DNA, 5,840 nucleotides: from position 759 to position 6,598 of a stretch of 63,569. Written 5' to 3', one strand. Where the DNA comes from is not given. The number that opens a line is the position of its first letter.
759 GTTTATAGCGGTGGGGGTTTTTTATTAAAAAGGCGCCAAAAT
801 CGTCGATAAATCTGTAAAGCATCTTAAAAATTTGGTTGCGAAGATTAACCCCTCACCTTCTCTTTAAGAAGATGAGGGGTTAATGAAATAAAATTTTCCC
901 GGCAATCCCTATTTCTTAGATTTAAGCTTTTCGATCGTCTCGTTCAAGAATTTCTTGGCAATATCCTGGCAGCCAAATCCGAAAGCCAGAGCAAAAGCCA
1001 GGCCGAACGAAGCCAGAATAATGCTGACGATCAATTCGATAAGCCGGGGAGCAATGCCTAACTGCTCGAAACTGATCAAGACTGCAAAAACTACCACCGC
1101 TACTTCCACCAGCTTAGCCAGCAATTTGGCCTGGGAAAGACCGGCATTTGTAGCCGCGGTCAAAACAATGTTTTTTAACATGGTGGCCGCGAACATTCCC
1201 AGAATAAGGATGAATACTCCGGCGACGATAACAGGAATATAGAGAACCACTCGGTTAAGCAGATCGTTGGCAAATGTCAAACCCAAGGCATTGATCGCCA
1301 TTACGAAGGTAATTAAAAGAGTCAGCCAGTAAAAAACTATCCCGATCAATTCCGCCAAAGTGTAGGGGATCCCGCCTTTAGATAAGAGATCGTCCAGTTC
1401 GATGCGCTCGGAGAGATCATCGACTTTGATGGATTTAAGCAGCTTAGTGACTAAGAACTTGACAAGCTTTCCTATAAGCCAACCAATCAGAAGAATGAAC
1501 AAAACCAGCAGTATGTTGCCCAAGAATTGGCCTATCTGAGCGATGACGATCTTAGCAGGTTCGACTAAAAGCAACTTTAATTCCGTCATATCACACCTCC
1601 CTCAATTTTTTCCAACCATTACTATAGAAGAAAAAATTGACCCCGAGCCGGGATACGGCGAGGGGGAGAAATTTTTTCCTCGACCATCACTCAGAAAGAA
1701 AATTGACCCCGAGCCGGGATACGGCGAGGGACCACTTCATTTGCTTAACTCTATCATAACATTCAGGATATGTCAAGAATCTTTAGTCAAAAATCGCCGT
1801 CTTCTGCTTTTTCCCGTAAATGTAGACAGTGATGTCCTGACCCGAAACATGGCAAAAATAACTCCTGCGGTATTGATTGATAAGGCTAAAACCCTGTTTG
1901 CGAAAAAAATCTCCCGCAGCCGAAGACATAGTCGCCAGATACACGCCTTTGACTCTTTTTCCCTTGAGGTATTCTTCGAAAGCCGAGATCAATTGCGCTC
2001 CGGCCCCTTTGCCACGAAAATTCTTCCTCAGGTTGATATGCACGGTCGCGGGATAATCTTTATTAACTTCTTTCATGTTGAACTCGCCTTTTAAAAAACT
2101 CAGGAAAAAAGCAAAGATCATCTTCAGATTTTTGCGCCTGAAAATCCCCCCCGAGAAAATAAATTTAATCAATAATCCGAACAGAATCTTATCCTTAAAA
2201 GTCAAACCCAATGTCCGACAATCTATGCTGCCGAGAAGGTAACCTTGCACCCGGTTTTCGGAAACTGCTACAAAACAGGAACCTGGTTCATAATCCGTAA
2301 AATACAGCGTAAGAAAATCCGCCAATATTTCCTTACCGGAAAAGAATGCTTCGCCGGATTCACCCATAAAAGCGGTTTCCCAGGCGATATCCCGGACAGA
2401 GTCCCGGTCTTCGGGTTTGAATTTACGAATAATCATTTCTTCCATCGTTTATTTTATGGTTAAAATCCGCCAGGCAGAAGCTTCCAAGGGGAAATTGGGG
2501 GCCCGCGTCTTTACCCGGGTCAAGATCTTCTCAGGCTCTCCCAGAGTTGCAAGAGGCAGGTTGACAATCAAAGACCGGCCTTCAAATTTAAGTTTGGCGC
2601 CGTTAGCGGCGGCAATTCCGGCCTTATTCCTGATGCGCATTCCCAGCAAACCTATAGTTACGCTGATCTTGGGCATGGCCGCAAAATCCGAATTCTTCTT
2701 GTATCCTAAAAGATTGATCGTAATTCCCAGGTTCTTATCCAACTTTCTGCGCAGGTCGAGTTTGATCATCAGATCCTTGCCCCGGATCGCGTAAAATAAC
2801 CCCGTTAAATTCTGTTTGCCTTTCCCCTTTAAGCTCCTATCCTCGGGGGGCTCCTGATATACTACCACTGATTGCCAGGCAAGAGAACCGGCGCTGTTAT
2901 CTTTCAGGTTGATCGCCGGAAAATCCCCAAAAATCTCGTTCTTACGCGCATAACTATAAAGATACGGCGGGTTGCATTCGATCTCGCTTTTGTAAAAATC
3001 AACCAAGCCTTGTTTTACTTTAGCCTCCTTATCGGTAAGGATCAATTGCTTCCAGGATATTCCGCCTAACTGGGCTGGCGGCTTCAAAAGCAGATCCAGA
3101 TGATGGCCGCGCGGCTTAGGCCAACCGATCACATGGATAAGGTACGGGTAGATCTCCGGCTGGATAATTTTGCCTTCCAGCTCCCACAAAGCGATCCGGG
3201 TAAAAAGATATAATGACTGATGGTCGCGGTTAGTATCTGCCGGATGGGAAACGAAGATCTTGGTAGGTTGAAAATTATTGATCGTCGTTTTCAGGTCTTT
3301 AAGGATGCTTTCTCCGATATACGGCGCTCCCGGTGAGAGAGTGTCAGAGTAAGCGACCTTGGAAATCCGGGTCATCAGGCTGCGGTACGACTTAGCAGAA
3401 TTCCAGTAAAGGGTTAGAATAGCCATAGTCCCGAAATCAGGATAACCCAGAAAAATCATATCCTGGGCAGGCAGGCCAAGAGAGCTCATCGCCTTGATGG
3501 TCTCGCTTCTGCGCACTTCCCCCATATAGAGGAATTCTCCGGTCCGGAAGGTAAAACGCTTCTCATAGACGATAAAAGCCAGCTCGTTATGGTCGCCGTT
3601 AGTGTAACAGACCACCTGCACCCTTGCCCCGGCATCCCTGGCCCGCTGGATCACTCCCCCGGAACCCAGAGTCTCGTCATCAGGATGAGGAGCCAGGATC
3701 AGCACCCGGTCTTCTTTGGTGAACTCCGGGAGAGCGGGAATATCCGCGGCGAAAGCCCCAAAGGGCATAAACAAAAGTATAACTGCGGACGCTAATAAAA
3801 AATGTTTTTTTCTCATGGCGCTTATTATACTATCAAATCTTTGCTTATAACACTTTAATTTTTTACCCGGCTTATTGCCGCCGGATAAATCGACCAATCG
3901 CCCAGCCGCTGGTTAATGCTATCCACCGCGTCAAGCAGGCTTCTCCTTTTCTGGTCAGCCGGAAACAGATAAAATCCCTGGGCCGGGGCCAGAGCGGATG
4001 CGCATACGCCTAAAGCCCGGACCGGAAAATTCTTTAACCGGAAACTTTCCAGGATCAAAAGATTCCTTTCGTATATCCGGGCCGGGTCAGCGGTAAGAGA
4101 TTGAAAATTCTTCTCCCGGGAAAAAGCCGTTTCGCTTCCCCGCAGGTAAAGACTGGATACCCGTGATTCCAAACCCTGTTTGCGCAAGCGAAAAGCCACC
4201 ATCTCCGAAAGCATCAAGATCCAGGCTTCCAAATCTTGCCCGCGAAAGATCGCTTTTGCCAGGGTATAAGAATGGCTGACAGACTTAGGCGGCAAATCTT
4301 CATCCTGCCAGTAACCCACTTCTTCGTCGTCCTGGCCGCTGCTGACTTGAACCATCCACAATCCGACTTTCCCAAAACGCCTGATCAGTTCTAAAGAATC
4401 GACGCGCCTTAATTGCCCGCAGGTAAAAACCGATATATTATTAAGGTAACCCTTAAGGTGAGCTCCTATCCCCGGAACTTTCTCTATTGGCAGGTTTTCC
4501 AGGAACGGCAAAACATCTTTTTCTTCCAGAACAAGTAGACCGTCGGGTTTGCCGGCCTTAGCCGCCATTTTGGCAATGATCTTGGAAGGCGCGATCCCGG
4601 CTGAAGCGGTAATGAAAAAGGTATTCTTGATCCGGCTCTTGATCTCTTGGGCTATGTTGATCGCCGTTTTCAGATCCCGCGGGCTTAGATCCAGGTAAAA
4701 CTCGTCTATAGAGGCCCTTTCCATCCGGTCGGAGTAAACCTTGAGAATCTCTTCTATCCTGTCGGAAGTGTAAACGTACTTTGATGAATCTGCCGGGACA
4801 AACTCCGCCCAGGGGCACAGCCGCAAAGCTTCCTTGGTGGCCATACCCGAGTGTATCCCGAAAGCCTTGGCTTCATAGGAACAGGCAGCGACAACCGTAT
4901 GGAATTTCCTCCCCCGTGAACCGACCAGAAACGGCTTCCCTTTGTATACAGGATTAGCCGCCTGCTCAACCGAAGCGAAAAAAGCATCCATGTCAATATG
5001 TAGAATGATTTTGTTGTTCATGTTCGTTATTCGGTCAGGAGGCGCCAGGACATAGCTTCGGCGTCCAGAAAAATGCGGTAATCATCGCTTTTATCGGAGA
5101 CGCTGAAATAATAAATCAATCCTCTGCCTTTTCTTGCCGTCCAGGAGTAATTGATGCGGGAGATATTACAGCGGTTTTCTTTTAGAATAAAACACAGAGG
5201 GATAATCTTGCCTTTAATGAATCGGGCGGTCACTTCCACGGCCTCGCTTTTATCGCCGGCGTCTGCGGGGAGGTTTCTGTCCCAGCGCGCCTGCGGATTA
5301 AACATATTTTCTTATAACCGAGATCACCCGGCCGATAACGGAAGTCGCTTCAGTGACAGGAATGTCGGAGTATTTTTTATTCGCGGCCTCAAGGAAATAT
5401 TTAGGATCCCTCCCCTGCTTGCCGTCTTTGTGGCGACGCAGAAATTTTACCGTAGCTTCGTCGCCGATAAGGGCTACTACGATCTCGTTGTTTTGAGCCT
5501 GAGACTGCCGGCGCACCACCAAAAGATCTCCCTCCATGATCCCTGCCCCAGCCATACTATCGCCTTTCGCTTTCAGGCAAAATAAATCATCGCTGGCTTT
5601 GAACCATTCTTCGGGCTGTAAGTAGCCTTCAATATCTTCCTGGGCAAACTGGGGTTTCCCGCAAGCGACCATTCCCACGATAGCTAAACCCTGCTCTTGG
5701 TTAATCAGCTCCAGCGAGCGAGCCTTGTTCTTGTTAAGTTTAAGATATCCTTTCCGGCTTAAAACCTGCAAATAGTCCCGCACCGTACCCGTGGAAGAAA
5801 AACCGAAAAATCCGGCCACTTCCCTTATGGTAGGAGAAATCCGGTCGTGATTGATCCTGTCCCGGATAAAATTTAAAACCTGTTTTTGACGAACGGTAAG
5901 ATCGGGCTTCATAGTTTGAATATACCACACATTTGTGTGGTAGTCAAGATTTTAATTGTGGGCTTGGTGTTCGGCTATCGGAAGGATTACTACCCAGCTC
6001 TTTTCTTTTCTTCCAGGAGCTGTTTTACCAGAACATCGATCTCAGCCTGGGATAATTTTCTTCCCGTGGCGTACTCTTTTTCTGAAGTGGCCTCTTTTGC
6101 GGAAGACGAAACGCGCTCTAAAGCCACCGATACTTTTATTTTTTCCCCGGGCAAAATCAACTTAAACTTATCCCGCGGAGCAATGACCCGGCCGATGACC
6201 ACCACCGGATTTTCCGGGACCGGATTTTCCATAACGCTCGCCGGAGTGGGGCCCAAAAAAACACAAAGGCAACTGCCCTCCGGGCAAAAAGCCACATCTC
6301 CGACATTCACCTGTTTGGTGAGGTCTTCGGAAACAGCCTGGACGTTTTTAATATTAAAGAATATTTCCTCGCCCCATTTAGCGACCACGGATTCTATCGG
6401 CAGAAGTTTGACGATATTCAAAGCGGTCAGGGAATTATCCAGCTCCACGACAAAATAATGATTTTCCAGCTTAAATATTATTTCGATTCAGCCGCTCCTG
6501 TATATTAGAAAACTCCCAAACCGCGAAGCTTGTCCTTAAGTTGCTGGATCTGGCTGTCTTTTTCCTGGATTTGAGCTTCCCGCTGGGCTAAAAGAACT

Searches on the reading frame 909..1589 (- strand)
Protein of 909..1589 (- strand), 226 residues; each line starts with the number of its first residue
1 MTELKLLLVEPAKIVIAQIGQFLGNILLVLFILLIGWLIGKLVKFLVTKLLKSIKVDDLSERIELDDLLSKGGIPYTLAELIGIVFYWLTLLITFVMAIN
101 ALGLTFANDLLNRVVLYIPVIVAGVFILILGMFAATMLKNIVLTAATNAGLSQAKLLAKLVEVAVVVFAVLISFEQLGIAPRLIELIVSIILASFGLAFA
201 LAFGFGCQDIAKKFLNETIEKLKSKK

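Call 63: search_protein_families(library=pfam, proteins=[window:909-1589:-], max_evalue=0.00001)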
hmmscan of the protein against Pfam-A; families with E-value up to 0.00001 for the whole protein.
window:909-1589:- (226 aa): 1 family
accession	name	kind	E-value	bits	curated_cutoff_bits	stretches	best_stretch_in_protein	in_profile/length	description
PF05552.17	MS_channel_1st_1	-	2.1e-16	60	22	2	13-58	4-49/50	Mechanosensitive ion channel, conserved TM helix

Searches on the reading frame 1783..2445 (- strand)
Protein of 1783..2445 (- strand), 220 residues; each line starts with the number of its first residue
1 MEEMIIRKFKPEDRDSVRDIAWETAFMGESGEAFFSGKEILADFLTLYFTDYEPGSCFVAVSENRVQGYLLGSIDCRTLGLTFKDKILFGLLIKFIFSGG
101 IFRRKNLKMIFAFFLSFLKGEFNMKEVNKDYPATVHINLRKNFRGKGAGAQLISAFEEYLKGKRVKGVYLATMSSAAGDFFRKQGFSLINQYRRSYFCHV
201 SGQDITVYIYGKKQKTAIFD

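Call 63: search_protein_families(library=pfam, proteins=[window:1783-2445:-], max_evalue=0.00001)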
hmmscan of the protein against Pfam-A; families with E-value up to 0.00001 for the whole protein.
window:1783-2445:- (220 aa): 2 families
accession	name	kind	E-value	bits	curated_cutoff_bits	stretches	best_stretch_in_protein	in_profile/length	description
PF00583.31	Acetyltransf_1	-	4.4e-08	33.9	20.7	0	137-186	65-116/116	Acetyltransferase (GNAT) family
PF13508.13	Acetyltransf_7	-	1.1e-06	29.3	27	1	137-187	34-83/84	Acetyltransferase (GNAT) domain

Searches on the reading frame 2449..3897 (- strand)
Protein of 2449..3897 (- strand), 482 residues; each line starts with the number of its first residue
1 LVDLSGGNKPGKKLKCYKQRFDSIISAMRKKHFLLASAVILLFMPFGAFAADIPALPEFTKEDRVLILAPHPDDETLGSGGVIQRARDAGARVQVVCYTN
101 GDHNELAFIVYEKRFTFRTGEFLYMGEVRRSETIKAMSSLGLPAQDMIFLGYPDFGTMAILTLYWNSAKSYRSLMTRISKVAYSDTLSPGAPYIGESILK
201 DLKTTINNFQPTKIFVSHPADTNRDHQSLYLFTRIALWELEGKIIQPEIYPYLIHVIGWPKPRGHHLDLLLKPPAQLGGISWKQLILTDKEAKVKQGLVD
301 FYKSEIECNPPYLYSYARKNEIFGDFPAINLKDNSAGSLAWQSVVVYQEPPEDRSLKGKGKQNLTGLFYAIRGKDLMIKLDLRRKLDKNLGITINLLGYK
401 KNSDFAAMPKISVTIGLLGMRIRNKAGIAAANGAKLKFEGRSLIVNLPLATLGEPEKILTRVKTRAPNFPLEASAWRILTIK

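Call 63: search_protein_families(library=pfam, proteins=[window:2449-3897:-], max_evalue=0.00001)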
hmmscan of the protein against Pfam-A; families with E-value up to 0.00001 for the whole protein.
window:2449-3897:- (482 aa): 1 family
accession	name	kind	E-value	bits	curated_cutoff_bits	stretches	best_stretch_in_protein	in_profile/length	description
PF02585.22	PIG-L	-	1.9e-23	83.8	28.2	1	66-235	1-127/129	GlcNAc-PI de-N-acetylase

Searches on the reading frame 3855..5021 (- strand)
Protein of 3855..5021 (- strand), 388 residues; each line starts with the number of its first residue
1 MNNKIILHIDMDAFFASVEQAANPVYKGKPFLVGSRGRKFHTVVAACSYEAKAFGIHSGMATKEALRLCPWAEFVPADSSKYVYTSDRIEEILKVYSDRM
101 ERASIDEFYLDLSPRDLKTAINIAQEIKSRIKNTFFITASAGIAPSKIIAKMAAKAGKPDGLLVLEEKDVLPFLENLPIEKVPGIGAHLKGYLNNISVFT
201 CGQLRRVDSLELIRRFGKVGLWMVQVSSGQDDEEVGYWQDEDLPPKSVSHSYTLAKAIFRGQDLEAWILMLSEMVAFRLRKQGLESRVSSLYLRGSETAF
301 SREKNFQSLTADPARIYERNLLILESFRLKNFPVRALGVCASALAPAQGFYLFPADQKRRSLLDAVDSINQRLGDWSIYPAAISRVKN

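Call 63: search_protein_families(library=pfam, proteins=[window:3855-5021:-], max_evalue=0.00001)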
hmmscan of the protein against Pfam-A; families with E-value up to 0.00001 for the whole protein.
window:3855-5021:- (388 aa): 2 families
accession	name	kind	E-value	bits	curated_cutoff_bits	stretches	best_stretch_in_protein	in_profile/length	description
PF00817.25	IMS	-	2.9e-44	151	23.2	1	9-155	1-148/148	impB/mucB/samB family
PF11799.13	IMS_C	-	1.2e-15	58.4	20.7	1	245-348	1-103/109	impB/mucB/samB family C-terminal domain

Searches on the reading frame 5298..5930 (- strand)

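Call 63: search_protein_families(library=pfam, proteins=[window:5298-5930:-], max_evalue=0.00001)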
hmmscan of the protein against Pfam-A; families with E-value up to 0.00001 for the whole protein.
window:5298-5930:- (210 aa): 2 families
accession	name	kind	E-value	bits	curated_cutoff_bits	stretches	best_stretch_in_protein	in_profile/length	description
PF00717.28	Peptidase_S24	-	1.8e-27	95.8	23.3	1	84-203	2-116/116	Peptidase S24-like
PF01726.22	LexA_DNA_bind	-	9e-17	61.1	23.7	1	10-71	3-64/65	LexA DNA binding domain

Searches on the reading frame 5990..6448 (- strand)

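Call 63: search_protein_families(library=pfam, proteins=[window:5990-6448:-], max_evalue=0.00001)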
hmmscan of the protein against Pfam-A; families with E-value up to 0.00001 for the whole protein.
window:5990-6448:- (152 aa): 1 family
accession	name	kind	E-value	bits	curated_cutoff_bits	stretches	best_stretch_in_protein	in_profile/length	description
PF04126.18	Cyclophil_like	-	1.5e-25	89.8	27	1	2-106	15-119/120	Cyclophilin-like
